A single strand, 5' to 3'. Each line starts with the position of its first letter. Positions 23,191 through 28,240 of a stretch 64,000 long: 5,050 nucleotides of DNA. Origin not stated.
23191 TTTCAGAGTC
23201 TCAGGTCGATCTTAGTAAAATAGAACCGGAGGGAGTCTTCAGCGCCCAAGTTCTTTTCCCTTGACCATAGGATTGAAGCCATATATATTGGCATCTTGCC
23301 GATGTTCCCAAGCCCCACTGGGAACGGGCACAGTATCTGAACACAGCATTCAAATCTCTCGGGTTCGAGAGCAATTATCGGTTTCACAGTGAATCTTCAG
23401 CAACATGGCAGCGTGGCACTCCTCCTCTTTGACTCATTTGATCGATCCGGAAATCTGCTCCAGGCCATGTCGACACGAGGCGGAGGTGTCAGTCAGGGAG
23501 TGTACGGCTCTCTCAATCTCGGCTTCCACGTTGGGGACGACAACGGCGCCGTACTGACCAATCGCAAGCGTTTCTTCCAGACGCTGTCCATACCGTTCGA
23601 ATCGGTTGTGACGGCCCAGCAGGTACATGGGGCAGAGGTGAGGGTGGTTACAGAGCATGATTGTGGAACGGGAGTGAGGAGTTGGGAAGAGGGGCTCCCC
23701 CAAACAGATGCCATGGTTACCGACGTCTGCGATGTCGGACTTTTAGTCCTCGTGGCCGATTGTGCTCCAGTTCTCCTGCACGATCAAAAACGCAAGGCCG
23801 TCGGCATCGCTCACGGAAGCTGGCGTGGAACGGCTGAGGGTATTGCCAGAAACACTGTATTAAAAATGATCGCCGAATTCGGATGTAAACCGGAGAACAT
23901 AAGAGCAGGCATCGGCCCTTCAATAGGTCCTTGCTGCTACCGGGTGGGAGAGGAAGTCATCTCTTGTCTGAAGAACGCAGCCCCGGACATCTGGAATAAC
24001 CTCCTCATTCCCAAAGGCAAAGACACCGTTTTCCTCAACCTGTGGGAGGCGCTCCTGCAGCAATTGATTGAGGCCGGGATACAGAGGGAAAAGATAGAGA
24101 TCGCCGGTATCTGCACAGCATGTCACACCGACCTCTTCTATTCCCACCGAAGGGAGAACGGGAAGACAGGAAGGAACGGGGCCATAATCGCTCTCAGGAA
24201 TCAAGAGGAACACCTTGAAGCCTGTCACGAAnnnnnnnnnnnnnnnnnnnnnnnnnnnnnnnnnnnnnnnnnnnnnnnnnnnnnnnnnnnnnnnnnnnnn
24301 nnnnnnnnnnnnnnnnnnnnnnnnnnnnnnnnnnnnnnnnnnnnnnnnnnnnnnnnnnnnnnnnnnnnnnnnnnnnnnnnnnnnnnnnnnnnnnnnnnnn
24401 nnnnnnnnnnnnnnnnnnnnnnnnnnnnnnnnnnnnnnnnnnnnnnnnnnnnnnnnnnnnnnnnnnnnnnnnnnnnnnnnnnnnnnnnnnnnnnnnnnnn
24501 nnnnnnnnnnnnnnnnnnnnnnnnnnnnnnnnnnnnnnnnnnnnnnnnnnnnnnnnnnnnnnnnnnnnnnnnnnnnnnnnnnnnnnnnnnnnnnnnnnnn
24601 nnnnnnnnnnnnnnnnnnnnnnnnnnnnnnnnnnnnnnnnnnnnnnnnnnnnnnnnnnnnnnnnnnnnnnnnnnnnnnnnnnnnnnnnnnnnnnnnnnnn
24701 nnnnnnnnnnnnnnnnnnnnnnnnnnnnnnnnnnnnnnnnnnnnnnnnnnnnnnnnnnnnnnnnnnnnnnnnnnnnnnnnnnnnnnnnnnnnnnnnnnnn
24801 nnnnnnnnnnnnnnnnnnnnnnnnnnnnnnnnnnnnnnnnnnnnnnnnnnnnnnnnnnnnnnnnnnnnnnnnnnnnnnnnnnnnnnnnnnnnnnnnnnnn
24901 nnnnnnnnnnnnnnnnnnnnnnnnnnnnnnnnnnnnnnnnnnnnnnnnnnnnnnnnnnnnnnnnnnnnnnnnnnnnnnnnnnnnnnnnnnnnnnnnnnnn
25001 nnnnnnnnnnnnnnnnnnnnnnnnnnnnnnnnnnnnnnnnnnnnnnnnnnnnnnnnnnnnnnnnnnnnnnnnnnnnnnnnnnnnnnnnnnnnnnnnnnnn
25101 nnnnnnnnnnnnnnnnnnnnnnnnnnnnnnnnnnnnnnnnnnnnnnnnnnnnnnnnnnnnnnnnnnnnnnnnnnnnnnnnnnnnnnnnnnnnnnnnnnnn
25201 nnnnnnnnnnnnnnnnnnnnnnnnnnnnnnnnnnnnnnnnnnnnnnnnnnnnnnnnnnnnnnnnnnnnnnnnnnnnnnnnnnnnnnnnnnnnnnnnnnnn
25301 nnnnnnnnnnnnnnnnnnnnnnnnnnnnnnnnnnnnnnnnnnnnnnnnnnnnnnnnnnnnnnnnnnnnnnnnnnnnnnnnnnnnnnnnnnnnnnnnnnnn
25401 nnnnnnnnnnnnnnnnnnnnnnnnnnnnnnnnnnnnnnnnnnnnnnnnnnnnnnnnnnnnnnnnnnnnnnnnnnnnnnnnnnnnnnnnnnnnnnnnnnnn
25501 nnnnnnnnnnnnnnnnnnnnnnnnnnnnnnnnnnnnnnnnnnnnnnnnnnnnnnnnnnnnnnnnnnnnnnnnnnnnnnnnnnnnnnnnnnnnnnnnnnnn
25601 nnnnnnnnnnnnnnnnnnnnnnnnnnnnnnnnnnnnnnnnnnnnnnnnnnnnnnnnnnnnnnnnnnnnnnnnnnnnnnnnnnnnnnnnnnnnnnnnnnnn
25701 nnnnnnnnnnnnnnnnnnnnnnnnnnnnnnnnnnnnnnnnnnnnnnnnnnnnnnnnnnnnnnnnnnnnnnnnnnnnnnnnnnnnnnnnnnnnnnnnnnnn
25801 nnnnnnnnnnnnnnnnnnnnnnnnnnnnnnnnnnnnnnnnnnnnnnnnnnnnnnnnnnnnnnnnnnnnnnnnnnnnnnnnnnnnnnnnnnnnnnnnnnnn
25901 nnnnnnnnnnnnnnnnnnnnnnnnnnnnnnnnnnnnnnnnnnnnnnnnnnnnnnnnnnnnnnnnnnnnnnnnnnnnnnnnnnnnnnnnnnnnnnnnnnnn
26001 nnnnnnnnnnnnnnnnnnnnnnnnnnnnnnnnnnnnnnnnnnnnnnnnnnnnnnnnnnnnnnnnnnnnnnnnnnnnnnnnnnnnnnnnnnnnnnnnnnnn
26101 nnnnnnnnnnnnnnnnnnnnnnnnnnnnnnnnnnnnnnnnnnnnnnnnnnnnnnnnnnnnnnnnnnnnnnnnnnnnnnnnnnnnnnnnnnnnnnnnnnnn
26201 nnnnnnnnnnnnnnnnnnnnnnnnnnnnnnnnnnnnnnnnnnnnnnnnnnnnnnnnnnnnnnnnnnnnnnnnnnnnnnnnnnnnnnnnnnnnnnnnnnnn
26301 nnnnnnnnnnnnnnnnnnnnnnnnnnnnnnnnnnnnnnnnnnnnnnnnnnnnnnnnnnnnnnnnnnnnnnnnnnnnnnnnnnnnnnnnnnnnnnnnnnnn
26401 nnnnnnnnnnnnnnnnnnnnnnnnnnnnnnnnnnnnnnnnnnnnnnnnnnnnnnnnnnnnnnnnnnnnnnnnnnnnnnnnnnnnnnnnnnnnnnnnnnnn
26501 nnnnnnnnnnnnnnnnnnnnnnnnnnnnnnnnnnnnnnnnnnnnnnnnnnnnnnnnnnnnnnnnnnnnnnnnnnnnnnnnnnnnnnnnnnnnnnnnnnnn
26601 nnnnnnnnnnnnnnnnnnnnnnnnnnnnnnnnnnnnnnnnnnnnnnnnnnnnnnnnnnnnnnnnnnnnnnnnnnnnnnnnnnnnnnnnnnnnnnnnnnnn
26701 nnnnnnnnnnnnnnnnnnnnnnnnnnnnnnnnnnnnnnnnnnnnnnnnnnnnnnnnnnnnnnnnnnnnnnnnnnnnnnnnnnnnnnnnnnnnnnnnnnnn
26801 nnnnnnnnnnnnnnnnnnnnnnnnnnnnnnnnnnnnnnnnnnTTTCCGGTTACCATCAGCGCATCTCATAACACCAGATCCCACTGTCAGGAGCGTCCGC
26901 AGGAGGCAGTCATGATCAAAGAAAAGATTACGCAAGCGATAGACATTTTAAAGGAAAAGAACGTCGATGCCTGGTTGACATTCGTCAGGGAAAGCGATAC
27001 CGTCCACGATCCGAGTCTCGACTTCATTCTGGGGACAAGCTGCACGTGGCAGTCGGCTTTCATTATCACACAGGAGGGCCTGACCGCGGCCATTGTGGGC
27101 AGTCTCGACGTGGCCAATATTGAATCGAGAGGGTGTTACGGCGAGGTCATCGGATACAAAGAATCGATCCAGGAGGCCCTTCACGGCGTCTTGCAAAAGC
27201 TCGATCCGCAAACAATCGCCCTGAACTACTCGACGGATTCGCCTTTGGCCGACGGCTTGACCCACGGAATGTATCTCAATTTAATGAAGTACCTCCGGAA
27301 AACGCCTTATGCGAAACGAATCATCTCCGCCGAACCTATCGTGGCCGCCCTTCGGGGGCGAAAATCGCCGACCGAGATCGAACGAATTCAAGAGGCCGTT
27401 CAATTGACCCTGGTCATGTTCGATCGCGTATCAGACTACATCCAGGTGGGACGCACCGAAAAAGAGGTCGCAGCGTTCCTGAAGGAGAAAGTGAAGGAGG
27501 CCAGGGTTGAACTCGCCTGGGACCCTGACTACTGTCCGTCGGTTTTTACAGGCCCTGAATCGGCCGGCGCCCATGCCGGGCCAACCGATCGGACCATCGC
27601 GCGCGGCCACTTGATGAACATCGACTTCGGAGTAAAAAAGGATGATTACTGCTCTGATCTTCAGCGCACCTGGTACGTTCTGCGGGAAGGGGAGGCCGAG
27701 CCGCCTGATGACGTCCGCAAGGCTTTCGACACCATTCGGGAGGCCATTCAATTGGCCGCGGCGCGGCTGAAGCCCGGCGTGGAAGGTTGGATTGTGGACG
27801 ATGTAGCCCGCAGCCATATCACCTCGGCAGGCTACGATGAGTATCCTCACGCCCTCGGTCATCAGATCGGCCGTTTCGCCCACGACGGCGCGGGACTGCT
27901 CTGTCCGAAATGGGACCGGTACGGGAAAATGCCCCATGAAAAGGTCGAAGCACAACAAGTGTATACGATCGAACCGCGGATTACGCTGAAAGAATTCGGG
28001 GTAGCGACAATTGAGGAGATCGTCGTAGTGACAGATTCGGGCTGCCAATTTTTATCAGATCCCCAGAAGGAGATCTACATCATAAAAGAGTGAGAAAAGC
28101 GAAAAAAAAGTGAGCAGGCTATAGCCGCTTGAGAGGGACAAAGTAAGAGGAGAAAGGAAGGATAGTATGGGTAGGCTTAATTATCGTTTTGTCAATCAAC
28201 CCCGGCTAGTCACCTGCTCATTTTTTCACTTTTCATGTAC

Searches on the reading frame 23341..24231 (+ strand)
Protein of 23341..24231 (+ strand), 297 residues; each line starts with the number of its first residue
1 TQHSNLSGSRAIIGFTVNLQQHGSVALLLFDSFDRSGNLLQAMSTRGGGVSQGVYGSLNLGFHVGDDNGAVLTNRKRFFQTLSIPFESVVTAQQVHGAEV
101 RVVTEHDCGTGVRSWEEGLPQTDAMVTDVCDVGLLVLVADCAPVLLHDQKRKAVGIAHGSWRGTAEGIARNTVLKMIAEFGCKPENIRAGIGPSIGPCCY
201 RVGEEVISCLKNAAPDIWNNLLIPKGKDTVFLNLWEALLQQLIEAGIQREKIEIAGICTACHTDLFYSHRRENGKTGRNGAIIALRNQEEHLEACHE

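Call 38: search_protein_families(library=pfam, max_evalue=0.00001, proteins=[window:23341-24231:+])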
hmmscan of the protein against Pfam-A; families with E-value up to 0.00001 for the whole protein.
window:23341-24231:+ (297 aa): 1 family
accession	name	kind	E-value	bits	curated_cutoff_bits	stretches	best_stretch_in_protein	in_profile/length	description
PF02578.20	Cu-oxidase_4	-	1.1e-81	274.2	22.9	1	44-283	1-237/238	Multi-copper polyphenol oxidoreductase laccase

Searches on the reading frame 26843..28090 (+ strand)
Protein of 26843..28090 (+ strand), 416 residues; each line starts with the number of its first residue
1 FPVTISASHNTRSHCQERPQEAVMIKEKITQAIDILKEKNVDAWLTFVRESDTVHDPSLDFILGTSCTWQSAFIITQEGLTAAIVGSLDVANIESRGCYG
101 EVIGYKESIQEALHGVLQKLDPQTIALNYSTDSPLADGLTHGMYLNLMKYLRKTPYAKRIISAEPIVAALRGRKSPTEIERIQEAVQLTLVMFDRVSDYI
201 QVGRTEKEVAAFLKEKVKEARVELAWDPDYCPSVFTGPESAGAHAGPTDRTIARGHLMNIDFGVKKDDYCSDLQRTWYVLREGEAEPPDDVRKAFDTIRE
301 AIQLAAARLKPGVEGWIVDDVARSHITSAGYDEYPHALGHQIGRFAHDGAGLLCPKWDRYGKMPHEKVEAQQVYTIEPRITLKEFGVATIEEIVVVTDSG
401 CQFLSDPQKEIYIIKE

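Call 39: search_protein_families(library=pfam, max_evalue=0.00001, proteins=[window:26843-28090:+])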
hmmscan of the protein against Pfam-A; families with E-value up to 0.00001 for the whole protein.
window:26843-28090:+ (416 aa): 1 family
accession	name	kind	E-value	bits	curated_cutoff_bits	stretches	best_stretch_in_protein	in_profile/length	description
PF00557.29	Peptidase_M24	-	6.4e-43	147.4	23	1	180-398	1-208/208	Metallopeptidase family M24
